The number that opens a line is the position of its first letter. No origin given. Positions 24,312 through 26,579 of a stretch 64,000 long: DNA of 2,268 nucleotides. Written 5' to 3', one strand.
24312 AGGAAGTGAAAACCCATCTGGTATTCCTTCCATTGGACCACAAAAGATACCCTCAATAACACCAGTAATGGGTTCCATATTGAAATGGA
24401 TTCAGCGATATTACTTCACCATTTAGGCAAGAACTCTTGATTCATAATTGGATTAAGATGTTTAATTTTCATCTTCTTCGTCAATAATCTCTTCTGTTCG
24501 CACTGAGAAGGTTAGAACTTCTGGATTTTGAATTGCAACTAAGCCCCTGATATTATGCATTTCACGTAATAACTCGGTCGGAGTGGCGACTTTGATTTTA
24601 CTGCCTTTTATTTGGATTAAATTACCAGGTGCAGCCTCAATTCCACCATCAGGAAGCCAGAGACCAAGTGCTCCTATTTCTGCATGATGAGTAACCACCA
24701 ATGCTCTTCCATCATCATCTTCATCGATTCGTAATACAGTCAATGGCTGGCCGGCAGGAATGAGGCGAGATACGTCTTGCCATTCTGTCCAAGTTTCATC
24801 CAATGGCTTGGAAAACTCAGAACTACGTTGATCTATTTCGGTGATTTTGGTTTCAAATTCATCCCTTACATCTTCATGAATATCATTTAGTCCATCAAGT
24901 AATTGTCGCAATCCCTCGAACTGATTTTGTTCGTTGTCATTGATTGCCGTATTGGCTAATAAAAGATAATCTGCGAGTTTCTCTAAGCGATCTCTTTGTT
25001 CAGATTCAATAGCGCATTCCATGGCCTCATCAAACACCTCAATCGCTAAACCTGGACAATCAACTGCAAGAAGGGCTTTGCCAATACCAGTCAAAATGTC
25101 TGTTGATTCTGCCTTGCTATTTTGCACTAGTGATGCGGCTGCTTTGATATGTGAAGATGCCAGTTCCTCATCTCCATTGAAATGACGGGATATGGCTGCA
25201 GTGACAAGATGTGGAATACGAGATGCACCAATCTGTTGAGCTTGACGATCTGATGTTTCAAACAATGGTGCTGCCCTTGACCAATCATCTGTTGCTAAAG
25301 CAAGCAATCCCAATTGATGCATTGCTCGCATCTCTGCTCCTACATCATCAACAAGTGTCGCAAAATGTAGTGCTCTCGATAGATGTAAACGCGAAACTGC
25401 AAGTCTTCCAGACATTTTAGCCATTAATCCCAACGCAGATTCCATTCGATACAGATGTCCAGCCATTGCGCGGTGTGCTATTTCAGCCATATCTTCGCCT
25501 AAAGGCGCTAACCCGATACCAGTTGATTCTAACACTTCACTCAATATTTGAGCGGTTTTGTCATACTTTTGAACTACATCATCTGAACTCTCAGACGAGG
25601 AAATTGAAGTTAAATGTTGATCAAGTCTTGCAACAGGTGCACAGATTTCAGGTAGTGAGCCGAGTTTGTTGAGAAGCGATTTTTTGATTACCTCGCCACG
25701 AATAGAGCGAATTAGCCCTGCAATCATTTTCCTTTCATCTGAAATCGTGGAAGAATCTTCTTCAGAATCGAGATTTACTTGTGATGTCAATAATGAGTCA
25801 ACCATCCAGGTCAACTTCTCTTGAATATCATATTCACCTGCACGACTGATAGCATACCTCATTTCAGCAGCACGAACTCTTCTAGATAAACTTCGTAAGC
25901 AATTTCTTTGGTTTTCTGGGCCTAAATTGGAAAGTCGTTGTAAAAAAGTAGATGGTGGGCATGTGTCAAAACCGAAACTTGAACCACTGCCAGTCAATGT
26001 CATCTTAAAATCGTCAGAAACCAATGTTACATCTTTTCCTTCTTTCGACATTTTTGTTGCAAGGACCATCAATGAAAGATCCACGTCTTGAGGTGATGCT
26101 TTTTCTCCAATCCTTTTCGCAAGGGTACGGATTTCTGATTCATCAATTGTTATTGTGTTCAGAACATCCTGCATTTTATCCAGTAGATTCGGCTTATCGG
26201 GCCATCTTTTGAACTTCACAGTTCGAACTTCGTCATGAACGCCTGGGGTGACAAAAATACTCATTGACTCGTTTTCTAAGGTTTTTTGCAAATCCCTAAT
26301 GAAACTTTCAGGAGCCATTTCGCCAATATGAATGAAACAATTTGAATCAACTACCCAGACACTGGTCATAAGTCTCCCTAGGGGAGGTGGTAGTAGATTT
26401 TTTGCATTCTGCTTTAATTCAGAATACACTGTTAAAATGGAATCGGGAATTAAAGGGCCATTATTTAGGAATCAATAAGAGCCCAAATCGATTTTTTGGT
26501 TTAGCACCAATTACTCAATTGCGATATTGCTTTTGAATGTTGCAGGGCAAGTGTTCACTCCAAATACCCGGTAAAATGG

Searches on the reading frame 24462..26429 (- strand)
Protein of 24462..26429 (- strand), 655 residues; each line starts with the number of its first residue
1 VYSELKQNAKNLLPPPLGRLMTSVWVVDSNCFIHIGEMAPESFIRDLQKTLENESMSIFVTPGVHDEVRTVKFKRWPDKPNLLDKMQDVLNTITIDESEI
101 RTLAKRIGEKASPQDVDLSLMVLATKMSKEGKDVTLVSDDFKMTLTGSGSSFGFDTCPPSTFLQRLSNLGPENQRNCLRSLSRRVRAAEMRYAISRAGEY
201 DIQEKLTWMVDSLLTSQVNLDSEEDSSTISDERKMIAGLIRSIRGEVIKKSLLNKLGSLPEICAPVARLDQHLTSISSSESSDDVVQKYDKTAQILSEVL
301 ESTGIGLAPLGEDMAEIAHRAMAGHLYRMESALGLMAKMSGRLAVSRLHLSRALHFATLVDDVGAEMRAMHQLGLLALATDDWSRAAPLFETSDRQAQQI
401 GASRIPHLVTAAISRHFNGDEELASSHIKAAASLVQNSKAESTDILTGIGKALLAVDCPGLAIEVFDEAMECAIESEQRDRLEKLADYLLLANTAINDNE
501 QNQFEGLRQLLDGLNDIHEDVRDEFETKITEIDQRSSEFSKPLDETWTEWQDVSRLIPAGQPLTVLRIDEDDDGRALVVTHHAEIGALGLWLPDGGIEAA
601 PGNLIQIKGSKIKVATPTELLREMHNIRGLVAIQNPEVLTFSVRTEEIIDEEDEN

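Call 69: search_protein_families(library=pfam, proteins=[window:24462-26429:-], max_evalue=0.001)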
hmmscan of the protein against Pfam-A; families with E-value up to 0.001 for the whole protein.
window:24462-26429:- (655 aa): 1 family
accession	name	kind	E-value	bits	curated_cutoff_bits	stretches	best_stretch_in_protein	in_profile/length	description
PF13424.12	TPR_12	-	0.00066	20.3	30.1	0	329-392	5-70/77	Tetratricopeptide repeat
